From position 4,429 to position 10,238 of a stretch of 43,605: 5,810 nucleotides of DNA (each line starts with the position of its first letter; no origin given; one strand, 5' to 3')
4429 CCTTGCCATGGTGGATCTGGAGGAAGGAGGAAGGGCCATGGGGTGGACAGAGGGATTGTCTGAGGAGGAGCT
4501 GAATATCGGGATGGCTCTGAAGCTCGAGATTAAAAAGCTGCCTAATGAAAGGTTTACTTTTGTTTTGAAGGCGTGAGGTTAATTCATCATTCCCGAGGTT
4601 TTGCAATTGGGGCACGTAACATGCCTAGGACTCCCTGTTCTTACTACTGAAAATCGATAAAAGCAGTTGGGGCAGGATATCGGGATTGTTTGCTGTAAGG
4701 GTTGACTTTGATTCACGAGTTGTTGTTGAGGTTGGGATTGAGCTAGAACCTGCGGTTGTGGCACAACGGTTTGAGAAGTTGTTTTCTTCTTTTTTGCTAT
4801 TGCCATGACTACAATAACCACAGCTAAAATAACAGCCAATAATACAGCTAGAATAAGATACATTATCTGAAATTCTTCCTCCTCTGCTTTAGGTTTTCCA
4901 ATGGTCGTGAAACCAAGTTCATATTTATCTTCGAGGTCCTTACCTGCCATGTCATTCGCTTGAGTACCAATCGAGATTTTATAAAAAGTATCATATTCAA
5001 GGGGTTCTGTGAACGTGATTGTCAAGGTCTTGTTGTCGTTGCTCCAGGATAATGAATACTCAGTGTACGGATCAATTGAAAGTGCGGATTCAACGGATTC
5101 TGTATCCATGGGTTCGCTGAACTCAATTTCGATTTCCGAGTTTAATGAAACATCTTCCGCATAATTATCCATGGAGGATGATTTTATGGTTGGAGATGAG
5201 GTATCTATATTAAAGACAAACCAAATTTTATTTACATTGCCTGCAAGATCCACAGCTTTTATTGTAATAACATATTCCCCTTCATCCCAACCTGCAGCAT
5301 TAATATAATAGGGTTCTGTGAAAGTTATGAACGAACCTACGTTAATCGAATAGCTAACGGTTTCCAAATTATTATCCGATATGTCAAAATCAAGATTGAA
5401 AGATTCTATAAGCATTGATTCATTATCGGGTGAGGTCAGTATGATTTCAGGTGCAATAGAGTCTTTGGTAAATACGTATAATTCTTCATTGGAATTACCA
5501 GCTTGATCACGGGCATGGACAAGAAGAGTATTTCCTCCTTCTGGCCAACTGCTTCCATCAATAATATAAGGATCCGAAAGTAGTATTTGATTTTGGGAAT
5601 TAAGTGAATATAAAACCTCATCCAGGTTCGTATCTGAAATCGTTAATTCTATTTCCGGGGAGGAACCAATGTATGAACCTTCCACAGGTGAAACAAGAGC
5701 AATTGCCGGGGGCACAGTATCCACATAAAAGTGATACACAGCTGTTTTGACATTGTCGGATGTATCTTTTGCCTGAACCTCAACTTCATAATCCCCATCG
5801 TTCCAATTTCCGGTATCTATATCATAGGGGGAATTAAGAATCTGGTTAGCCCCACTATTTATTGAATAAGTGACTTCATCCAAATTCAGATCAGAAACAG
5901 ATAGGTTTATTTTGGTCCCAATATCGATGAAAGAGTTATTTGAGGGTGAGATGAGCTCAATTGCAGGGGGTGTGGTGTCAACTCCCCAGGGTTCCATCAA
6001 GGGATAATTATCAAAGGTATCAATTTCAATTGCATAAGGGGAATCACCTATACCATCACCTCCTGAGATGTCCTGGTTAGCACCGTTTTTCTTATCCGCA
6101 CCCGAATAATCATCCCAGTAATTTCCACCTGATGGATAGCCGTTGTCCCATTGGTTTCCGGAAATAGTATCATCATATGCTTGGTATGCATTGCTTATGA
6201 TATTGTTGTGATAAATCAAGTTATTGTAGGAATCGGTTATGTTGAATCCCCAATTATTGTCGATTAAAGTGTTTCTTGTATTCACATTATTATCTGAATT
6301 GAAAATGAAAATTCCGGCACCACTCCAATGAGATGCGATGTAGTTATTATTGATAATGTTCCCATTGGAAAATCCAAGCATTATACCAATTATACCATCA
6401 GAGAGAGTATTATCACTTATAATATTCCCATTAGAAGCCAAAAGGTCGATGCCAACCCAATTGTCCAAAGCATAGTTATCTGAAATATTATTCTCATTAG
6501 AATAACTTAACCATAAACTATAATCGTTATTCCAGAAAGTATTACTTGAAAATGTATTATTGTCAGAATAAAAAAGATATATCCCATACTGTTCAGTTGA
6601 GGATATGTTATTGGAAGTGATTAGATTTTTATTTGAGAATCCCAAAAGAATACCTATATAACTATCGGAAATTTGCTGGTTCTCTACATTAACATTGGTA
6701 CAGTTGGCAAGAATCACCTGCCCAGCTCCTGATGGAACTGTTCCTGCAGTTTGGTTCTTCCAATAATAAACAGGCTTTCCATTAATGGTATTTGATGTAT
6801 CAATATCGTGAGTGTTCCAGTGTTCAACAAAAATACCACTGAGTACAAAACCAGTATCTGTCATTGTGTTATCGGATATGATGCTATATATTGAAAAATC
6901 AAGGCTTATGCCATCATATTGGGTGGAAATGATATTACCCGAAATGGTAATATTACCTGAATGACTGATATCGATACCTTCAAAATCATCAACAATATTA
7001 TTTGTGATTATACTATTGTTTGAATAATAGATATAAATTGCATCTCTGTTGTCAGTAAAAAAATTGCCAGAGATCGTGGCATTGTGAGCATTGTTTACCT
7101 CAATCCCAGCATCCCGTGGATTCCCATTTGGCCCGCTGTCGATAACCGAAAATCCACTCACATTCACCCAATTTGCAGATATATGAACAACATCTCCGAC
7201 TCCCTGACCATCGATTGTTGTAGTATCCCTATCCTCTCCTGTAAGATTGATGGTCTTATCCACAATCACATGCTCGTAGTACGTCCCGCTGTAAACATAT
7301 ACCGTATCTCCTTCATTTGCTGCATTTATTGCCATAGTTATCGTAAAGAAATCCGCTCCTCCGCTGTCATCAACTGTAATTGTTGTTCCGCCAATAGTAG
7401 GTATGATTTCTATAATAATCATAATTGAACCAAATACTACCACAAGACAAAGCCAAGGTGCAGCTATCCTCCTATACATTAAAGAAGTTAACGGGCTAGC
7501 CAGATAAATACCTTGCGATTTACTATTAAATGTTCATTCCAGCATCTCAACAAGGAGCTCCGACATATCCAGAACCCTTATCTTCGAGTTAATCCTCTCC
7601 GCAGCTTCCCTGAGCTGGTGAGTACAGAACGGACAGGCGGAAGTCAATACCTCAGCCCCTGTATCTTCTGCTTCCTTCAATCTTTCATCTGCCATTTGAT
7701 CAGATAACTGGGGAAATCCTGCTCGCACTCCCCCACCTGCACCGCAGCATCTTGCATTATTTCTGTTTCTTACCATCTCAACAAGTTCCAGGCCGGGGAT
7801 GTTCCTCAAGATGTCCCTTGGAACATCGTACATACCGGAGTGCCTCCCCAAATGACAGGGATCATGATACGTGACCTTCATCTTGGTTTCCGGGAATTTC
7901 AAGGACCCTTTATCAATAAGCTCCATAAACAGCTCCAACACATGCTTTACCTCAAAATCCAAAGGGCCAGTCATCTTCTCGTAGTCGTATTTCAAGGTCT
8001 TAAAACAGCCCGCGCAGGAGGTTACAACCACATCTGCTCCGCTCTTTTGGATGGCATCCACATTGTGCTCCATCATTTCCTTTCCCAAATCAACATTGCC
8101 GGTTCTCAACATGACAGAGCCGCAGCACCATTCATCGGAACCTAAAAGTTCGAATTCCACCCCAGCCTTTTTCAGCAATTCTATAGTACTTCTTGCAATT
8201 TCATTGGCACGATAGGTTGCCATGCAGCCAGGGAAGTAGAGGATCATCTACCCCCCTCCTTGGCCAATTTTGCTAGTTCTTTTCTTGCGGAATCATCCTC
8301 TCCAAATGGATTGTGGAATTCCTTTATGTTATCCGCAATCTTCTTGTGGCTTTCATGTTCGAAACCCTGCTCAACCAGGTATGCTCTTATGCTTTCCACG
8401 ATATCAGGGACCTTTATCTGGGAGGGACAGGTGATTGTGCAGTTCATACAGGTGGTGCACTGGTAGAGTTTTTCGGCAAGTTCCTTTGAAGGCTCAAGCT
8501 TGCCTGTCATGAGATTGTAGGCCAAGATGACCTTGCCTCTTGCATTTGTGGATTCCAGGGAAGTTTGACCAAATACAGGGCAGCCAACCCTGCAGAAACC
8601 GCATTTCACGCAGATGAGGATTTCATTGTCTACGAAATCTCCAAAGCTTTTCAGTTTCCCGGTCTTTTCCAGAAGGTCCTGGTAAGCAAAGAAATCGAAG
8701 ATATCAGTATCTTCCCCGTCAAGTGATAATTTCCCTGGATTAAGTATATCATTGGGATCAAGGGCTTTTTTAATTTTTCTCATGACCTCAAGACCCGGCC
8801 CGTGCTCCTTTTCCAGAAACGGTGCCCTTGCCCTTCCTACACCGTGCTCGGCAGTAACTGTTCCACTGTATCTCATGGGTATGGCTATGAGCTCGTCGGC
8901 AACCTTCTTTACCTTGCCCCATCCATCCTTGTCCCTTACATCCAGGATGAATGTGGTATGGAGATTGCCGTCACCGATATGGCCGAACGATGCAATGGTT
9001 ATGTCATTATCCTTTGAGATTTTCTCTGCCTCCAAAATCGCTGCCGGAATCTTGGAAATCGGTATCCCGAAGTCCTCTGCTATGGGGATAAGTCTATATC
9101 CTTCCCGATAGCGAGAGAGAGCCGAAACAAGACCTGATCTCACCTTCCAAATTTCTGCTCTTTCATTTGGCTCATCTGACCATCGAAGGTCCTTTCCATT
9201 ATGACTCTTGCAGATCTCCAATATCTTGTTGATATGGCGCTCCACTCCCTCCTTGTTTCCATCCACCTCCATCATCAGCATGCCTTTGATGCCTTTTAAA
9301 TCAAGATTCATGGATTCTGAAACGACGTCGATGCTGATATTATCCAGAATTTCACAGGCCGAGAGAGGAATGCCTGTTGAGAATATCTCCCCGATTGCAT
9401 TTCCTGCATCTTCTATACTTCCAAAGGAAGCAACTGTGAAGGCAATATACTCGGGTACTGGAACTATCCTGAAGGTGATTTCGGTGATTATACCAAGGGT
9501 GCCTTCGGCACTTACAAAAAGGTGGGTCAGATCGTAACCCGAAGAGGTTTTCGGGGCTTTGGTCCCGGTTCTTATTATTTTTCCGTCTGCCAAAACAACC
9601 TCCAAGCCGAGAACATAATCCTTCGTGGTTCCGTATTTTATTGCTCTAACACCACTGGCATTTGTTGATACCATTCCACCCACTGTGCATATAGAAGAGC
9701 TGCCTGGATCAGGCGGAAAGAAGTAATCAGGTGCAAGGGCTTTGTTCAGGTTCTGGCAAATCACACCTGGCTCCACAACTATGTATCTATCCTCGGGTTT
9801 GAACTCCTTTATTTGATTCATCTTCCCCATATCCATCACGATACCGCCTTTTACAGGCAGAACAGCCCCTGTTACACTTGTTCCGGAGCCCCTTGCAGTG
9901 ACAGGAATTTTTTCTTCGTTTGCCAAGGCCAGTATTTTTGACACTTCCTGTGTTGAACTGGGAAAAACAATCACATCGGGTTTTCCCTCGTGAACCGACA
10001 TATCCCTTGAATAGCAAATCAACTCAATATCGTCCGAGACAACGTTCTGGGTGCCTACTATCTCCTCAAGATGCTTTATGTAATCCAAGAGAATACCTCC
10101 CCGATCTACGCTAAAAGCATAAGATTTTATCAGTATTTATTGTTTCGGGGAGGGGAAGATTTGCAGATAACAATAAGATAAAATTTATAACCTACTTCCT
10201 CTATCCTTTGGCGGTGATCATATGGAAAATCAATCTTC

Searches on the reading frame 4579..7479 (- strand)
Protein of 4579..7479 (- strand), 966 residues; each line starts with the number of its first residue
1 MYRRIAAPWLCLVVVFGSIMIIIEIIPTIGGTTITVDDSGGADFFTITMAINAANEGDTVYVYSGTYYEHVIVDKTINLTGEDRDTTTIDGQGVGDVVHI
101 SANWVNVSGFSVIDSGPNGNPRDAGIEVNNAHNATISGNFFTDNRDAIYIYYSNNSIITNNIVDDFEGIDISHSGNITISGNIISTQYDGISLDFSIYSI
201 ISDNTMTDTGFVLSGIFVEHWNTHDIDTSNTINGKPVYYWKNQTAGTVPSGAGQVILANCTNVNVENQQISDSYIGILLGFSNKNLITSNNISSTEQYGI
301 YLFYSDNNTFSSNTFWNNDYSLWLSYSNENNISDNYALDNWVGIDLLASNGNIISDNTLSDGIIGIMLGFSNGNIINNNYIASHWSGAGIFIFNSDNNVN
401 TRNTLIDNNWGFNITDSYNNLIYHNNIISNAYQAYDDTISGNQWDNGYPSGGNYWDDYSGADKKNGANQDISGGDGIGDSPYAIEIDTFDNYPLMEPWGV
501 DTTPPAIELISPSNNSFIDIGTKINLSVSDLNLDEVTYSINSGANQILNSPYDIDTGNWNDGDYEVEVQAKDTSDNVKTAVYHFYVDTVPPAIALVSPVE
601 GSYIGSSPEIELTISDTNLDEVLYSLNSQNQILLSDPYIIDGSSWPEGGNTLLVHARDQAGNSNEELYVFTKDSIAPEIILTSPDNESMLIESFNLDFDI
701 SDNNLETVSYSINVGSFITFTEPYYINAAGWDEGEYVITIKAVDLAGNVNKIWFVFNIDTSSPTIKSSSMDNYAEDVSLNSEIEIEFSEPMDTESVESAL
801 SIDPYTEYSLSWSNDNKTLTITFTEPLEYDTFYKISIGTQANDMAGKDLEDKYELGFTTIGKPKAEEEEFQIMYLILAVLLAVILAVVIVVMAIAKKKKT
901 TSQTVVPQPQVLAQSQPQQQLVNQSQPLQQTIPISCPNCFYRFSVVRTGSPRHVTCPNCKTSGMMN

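Call 43: search_protein_families(library=pfam, proteins=[window:4579-7479:-], max_evalue=0.001)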
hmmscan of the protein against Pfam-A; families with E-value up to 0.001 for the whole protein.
window:4579-7479:- (966 aa): 6 families
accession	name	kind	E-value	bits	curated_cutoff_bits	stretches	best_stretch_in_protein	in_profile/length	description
PF05048.19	NosD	-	1.7e-44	152.3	23.6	3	298-460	39-212/212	Periplasmic copper-binding protein (NosD)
PF13229.12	Beta_helix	-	4.4e-30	104.8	25.9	3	215-358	25-157/158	Right handed beta helix region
PF13205.12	Big_5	-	1.7e-18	67.7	23.6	1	759-859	1-105/105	Bacterial Ig-like domain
PF19077.6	Big_13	-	1.5e-10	41.9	27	0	728-760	69-102/102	Bacterial Ig-like domain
PF17957.7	Big_7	-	6.6e-06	27.1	24.1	0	505-568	1-70/70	Bacterial Ig domain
PF09136.16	Glucodextran_B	-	0.00023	21.4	27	0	677-751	1-74/83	Glucodextranase, domain B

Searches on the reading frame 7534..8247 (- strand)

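Call 42: search_protein_families(library=pfam, proteins=[window:7534-8247:-], max_evalue=0.001)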
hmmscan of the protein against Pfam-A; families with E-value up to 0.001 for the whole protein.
window:7534-8247:- (237 aa): 1 family
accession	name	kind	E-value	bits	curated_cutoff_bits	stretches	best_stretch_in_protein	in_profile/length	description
PF02754.22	CCG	-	5.5e-46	155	20.6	2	125-213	1-85/85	Cysteine-rich domain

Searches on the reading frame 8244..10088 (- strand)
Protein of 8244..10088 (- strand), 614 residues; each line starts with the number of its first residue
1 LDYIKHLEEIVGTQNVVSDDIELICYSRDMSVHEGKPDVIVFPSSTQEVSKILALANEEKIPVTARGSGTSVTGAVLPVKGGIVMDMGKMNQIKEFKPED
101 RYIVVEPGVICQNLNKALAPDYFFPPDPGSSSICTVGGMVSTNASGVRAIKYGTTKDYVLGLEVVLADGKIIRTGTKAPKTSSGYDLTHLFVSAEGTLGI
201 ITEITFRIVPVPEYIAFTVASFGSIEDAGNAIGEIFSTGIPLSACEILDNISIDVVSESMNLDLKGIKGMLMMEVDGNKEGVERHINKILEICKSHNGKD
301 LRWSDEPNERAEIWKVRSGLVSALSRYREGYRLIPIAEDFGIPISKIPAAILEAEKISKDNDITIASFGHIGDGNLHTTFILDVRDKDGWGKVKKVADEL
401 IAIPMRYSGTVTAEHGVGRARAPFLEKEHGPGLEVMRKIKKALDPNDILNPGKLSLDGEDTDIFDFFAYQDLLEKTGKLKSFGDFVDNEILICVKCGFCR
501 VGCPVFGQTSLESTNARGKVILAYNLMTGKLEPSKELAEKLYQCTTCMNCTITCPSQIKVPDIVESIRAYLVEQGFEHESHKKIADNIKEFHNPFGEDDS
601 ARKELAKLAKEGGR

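Call 42: search_protein_families(library=pfam, proteins=[window:8244-10088:-], max_evalue=0.001)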
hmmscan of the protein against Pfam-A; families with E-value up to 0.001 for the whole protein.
window:8244-10088:- (614 aa): 7 families
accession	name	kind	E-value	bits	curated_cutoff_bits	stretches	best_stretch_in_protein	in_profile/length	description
PF02913.24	FAD-oxidase_C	-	2.5e-60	204.7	21.2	1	212-454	2-248/248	FAD linked oxidases, C-terminal domain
PF01565.28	FAD_binding_4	-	2.3e-46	157.4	26.4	1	37-175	1-139/139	FAD binding domain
PF13183.11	Fer4_8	-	1.6e-12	48.2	27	1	491-558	3-68/68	4Fe-4S dicluster domain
PF13534.11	Fer4_17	-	2.3e-07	31.7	22.2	1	493-558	2-60/61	4Fe-4S dicluster domain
PF12838.12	Fer4_7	-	3.1e-06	28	27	1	493-558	2-52/52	4Fe-4S dicluster domain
PF13187.11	Fer4_9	-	0.0007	20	27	0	493-557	2-50/52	4Fe-4S dicluster domain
PF13237.11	Fer4_10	-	0.00093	19.5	25.5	0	492-555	8-53/53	4Fe-4S dicluster domain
